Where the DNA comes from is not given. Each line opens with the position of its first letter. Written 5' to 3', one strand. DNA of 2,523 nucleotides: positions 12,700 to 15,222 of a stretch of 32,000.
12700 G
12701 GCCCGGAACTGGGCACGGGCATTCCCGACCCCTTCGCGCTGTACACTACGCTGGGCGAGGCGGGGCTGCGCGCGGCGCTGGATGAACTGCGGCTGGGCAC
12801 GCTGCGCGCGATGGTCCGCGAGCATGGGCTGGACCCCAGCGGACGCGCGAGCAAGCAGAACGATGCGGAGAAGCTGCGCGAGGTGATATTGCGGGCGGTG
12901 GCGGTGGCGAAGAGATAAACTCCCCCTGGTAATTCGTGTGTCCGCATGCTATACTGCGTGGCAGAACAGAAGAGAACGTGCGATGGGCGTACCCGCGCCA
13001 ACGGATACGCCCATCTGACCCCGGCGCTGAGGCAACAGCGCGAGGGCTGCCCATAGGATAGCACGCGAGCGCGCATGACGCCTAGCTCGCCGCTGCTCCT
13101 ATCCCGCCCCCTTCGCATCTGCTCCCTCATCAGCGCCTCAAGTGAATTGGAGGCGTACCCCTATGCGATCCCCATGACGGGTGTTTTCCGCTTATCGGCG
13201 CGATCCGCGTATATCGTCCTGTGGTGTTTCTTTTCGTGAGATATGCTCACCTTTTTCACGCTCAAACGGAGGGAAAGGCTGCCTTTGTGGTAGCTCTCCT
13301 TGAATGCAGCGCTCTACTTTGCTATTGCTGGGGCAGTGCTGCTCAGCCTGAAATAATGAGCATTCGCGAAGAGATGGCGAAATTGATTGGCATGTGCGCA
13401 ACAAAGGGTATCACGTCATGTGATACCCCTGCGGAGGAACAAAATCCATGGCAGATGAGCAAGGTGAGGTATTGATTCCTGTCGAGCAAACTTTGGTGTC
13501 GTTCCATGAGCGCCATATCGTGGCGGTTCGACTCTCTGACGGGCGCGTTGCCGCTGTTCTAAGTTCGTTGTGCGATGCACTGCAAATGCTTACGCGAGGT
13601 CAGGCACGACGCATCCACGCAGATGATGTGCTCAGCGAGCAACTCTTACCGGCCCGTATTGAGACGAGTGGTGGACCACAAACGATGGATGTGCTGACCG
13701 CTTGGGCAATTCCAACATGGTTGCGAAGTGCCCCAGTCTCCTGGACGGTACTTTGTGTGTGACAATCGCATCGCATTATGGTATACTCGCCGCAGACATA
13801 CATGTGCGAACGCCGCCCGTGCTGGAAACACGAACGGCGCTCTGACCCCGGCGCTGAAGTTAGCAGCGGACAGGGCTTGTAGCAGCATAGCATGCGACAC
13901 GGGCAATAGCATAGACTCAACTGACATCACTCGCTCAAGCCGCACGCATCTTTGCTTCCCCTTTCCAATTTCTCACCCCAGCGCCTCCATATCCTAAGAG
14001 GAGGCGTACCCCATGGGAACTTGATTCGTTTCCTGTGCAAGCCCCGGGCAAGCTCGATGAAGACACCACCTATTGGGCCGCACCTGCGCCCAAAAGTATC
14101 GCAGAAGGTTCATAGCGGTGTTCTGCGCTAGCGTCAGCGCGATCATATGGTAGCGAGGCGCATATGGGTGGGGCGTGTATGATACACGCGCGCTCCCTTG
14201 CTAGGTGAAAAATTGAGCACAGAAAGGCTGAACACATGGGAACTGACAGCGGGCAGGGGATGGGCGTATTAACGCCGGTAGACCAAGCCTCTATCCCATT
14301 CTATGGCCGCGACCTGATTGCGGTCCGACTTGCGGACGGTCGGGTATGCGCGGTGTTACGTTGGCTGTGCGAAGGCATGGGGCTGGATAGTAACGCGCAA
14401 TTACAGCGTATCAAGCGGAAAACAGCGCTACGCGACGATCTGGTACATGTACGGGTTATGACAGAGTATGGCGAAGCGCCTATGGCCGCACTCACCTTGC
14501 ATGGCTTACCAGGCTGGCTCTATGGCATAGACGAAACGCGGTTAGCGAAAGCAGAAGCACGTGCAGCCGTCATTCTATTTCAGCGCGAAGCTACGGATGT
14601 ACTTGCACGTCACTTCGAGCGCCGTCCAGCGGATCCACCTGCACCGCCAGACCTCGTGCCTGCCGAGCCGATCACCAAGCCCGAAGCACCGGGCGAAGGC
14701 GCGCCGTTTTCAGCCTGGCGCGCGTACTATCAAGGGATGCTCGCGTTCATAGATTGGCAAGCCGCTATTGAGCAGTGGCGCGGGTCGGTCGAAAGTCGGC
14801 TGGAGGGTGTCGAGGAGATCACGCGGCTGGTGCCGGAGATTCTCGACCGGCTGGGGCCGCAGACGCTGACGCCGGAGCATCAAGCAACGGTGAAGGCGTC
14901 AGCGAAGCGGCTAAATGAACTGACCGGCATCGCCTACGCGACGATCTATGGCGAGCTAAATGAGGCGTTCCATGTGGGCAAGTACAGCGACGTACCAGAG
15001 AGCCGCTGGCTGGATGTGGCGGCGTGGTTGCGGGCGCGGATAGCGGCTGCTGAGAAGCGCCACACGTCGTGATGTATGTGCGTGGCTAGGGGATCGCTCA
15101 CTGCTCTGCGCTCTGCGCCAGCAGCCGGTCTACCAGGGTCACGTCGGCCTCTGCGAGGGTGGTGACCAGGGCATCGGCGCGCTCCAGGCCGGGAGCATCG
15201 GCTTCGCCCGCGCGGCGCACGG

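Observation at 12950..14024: Two diverged copies of a ~210-230 nt structured RNA-like element, each upstream of a P22-Ant-type gene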

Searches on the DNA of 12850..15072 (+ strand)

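Call 4: search_rna_families(source=window, start=12850, end=14300, threshold=evalue, max_evalue=10, show_alignments=3)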
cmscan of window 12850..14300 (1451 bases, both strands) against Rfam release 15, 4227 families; matches with E-value up to 10: 4.
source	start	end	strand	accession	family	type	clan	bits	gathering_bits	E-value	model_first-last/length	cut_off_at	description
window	13805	13877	-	RF01809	symR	Gene; antitoxin;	-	27.9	61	0.0087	1-77/77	no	SymR antitoxin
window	13809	13842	-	RF00236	ctRNA_pGA1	Gene; antisense;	-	16.1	45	3.9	33-65/79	no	ctRNA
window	13086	13211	+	RF02174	SMAD5-AS1_2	Gene; lncRNA;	-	14.9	50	0.75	1-129/129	no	SMAD5 antisense RNA 1 conserved region 2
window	12981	13017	-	RF00261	IRES_L-myc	Cis-reg; IRES;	-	13.1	60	9.3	49-85/221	no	L-myc internal ribosome entry site (IRES)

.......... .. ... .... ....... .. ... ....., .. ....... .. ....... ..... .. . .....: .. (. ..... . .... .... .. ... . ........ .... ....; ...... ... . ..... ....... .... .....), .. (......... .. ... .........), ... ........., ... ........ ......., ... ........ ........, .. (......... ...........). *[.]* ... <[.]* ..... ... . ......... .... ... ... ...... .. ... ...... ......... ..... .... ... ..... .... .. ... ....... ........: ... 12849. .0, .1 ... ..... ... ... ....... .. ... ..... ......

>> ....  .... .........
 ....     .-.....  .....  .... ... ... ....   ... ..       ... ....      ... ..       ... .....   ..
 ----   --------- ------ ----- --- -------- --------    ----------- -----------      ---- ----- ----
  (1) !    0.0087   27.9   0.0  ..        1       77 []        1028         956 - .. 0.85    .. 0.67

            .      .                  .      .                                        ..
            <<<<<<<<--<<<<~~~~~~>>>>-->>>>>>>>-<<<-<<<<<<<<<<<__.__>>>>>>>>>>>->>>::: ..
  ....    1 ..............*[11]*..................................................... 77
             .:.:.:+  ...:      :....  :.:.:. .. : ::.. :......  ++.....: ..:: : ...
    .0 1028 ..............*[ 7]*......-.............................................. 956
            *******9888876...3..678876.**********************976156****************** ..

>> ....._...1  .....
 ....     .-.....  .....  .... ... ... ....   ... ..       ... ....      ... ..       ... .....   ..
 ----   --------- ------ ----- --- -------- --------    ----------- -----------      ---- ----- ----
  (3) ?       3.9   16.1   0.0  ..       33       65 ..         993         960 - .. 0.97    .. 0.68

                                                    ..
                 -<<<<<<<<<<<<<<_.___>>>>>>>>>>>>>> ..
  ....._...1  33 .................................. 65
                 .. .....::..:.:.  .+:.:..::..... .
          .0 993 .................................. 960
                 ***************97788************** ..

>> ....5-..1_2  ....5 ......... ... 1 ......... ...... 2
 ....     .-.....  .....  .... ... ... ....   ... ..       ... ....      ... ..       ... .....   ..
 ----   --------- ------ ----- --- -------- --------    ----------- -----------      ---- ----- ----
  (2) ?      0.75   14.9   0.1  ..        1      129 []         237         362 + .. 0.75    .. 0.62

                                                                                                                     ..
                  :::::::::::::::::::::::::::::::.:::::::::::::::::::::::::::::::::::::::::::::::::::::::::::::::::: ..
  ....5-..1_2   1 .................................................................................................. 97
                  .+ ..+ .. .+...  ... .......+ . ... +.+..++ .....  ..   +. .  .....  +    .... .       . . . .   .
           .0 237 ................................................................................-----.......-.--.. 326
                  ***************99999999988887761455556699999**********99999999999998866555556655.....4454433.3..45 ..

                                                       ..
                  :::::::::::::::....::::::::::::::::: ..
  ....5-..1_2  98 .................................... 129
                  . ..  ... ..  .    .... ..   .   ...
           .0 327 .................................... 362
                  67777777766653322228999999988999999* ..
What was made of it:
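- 13795..13877 (-): Predicted antisense RNA B (~83 nt). Ends are inferred. A sub-threshold, end-to-end Rfam match to the two-hairpin cis-antisense RNA SymR lies at 13805-13877 on the minus strand (27.9 bits; gathering score 61; call 4).
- On Any Rfam 15 family (including riboswitch classes, sar, SymR, ctRNAs): Only chance-level hits appear in the region (SymR 27.9/61, ctRNA_pGA1 16/45; call 4).
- Closest known: SymR / SymE-type cis-antisense RNAs. Same: The Rfam model aligns end to end with the predicted antisense RNA B (13805-13877, minus; call 4).
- The shape resembles SymR, though the Rfam score is below threshold (call 4).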

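Call 41: build_rna_model(alignment_id=A3, structure=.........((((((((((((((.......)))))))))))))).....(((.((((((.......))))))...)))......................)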
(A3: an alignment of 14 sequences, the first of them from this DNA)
Model R1 built from alignment A3 (14 sequences, 100 columns); structure: as given.
model positions 98; base pairs 23; branch points 1; effective number of sequences 1.66; information 0.589 bits per position. Calibrated on 0.2 Mb of random sequence (short: E-values are rough).
structure used (alignment columns):
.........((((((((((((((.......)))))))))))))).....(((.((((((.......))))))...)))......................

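Call 42: search_with_rna_model(model_id=R1, sources=[window, L038, L095, L121, L123, L124, L125, L126, L127, L128, L129, L130, L131, L132, L133, L134, L135, L136, L137, L139, L142, L143, L012, L030, L035, L105], max_evalue=1)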
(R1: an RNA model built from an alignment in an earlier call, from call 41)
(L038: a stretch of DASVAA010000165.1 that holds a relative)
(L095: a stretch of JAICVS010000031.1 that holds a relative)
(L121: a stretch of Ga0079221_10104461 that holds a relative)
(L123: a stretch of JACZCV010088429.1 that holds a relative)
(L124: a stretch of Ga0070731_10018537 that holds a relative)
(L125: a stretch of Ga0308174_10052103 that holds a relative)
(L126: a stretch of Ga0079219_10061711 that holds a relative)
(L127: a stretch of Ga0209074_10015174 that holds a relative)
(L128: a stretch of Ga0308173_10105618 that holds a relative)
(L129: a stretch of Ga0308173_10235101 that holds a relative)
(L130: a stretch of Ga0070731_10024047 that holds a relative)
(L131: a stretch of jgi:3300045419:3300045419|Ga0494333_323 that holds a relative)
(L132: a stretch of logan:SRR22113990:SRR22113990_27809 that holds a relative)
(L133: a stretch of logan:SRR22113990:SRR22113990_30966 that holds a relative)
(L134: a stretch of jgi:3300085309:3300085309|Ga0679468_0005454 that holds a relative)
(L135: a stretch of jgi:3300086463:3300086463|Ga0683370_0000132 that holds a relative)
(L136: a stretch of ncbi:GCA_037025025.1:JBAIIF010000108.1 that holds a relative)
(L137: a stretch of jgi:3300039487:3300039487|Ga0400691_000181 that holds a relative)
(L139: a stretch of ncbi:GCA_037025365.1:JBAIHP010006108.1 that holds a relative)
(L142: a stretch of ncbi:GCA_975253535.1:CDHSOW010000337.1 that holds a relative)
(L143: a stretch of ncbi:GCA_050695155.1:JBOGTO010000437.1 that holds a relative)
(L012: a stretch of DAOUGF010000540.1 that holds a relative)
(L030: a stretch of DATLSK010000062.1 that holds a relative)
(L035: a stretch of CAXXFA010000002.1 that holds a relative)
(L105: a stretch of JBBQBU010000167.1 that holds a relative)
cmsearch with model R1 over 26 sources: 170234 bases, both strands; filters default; matches with E-value up to 1: 35.
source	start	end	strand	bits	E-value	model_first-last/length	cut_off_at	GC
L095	3159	3257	-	102.5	3.9e-26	1-98/98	no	0.63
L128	1983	2081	+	102.5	3.9e-26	1-98/98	no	0.63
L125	2266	2364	-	101.5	7.5e-26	1-98/98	no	0.64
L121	1241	1337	+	101.3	8.4e-26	1-98/98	no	0.68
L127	310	406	-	101.3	8.5e-26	1-98/98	no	0.66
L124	289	386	-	100.8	1.2e-25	1-98/98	no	0.62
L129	86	182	-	100.7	1.3e-25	1-98/98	no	0.68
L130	246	343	-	99.8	2.3e-25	1-98/98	no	0.62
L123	388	486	+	99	3.8e-25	1-98/98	no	0.63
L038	3500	3596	+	96.2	2.4e-24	1-98/98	no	0.62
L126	566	664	+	92.3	2.9e-23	1-98/98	no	0.61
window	12973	13067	+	92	3.5e-23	1-98/98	no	0.67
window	13799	13896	+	85.1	3.1e-21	1-98/98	no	0.62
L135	2814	2909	+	81.8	2.5e-20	1-98/98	no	0.64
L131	5361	5458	+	80.8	4.8e-20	1-98/98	no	0.62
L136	2689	2786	+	76.9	6.4e-19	1-98/98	no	0.49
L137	2689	2786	+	76.9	6.4e-19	1-98/98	no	0.49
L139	1463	1560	+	76.9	6.4e-19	1-98/98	no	0.49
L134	1315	1408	+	58.9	6.9e-14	1-98/98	no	0.57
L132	1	57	+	43.7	1.3e-09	42-98/98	5'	0.63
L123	369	440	-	32.6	1.7e-06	1-98/98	no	0.62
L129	130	201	+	31.6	3.4e-06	1-98/98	no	0.65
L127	354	425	+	30.6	6.5e-06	1-98/98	no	0.62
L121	1222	1293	-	29.8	1.1e-05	1-98/98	no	0.62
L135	2791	2866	-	28.7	2.2e-05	1-98/98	no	0.61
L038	3481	3551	-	27.3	5.3e-05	1-98/98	no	0.66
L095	3205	3280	+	27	6.5e-05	1-98/98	no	0.63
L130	291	360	+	26.7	7.8e-05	1-98/98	no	0.59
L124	334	406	+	26.4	9.5e-05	1-98/98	no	0.6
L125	2312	2387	+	25.5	0.00017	1-98/98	no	0.64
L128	1960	2035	-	25.5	0.00017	1-98/98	no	0.64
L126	547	618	-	25.2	0.00021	1-98/98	no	0.64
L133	1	30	+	13.6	0.39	69-98/98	5'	0.6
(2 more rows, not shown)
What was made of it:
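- Checked: A covariance model built from homologues scores A at 92 bits (E ~ 3e-23) and B at 85 bits (E ~ 3e-21) (call 42).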

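Call 52: search_with_rna_model(model_id=R1, sources=[L144, L145, L146, L147, L148, L149, L142, L138, L140, L141], max_evalue=1)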
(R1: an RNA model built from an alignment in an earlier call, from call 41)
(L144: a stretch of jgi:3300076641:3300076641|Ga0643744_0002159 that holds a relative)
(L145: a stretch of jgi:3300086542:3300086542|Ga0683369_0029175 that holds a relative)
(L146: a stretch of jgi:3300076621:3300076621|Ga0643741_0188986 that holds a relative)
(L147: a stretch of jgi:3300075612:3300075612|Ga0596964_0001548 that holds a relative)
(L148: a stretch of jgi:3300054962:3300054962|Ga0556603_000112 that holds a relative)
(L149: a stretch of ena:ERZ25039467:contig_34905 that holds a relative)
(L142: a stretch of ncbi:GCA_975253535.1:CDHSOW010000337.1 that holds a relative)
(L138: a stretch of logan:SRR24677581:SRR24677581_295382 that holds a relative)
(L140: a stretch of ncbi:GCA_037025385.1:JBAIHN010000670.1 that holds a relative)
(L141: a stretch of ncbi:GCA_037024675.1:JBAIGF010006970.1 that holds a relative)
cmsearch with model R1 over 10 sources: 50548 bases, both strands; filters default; matches with E-value up to 1: 10.
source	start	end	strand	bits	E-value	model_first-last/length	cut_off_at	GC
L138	2689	2786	+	76.9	1.9e-19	1-98/98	no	0.49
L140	2689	2786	+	76.9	1.9e-19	1-98/98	no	0.49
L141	2689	2786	+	76.9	1.9e-19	1-98/98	no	0.49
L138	2810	2895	-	12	0.32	1-98/98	no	0.53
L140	2810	2895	-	12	0.32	1-98/98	no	0.53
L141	2810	2895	-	12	0.32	1-98/98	no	0.53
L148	2896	2983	+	11.7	0.38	1-98/98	no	0.74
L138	4958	4981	+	10.4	0.92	51-74/98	no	0.71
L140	4958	4981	+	10.4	0.92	51-74/98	no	0.71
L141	4958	4981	+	10.4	0.92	51-74/98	no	0.71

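Call 55: search_rna_families(sources=[L121, L123, L126, L127, L129, L133], threshold=evalue, max_evalue=5)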
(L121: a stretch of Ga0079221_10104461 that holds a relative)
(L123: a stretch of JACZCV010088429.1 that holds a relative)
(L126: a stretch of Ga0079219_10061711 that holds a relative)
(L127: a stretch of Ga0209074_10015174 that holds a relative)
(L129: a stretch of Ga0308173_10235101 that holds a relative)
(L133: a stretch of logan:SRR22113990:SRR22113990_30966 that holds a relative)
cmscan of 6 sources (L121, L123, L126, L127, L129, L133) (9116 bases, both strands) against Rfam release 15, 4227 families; matches with E-value up to 5: 4.
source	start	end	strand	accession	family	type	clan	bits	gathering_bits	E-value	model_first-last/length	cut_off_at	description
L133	923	1037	+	RF00312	snoZ206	Gene; snRNA; snoRNA; CD-box;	-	23.2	50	1.2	1-129/129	no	Small nucleolar RNA Z206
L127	520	543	+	RF01356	CRISPR-DR28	Gene; CRISPR;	-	21.4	35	4.5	1-24/24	no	CRISPR RNA direct repeat element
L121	376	437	-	RF01141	sR18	Gene; snRNA; snoRNA; CD-box;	-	17.8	45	2.3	1-56/56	no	Small nucleolar RNA sR18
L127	1871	1963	-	RF02041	HOTTIP_2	Gene; lncRNA;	-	11.4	80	1.7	283-374/374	no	HOXA transcript at the distal tip, conserved region 2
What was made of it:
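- On Any Rfam 15 family (including riboswitch classes, sar, SymR, ctRNAs): No recurrent hit appears in 6 homologous loci (call 55).
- Closest known: SymR / SymE-type cis-antisense RNAs. Different: Copy A and the homologues give no hit (calls 4, 55).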

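Call 67: search_dna_similar(query=window:12940-13180:+, collection=plasmids, mode=distant, max_evalue=0.01)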
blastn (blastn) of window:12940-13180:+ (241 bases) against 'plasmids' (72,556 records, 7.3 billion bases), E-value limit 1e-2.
No match.
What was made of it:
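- On Countertranscript-driven leader switches (IncB/IncI-alpha, pT181/pIP501): There is no similarity to plasmid records (call 67).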

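Call 68: search_dna_similar(query=window:12940-13180:+, collection=phages, mode=distant, max_evalue=0.01)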
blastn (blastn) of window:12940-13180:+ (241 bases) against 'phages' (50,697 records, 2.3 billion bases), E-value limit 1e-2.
No match.
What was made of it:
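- Tried and rejected: No blastn match in phages or plasmids (calls 67, 68).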

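Call 72: search_with_rna_model(model_id=R1, sources=[L150, L151, L152, L153, L154], max_evalue=1, show_alignments=3)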
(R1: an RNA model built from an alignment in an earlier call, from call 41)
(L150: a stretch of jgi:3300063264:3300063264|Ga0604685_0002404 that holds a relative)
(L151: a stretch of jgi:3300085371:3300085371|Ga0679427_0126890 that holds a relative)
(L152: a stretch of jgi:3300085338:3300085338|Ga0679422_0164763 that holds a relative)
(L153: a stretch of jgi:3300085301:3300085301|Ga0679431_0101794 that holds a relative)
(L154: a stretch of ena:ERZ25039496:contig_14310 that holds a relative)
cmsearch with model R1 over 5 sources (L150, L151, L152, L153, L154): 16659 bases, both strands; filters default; matches with E-value up to 1: 8.
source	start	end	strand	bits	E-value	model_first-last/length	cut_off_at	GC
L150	1670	1767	+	100.3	1.6e-26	1-98/98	no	0.67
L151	1399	1496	+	100.3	1.6e-26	1-98/98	no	0.67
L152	685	782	+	100.3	1.6e-26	1-98/98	no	0.67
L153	477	574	+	100.3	1.6e-26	1-98/98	no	0.67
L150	1651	1722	-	34.3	5.5e-08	1-98/98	no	0.62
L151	1380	1451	-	34.3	5.5e-08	1-98/98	no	0.62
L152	666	737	-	34.3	5.5e-08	1-98/98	no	0.62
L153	458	529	-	34.3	5.5e-08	1-98/98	no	0.62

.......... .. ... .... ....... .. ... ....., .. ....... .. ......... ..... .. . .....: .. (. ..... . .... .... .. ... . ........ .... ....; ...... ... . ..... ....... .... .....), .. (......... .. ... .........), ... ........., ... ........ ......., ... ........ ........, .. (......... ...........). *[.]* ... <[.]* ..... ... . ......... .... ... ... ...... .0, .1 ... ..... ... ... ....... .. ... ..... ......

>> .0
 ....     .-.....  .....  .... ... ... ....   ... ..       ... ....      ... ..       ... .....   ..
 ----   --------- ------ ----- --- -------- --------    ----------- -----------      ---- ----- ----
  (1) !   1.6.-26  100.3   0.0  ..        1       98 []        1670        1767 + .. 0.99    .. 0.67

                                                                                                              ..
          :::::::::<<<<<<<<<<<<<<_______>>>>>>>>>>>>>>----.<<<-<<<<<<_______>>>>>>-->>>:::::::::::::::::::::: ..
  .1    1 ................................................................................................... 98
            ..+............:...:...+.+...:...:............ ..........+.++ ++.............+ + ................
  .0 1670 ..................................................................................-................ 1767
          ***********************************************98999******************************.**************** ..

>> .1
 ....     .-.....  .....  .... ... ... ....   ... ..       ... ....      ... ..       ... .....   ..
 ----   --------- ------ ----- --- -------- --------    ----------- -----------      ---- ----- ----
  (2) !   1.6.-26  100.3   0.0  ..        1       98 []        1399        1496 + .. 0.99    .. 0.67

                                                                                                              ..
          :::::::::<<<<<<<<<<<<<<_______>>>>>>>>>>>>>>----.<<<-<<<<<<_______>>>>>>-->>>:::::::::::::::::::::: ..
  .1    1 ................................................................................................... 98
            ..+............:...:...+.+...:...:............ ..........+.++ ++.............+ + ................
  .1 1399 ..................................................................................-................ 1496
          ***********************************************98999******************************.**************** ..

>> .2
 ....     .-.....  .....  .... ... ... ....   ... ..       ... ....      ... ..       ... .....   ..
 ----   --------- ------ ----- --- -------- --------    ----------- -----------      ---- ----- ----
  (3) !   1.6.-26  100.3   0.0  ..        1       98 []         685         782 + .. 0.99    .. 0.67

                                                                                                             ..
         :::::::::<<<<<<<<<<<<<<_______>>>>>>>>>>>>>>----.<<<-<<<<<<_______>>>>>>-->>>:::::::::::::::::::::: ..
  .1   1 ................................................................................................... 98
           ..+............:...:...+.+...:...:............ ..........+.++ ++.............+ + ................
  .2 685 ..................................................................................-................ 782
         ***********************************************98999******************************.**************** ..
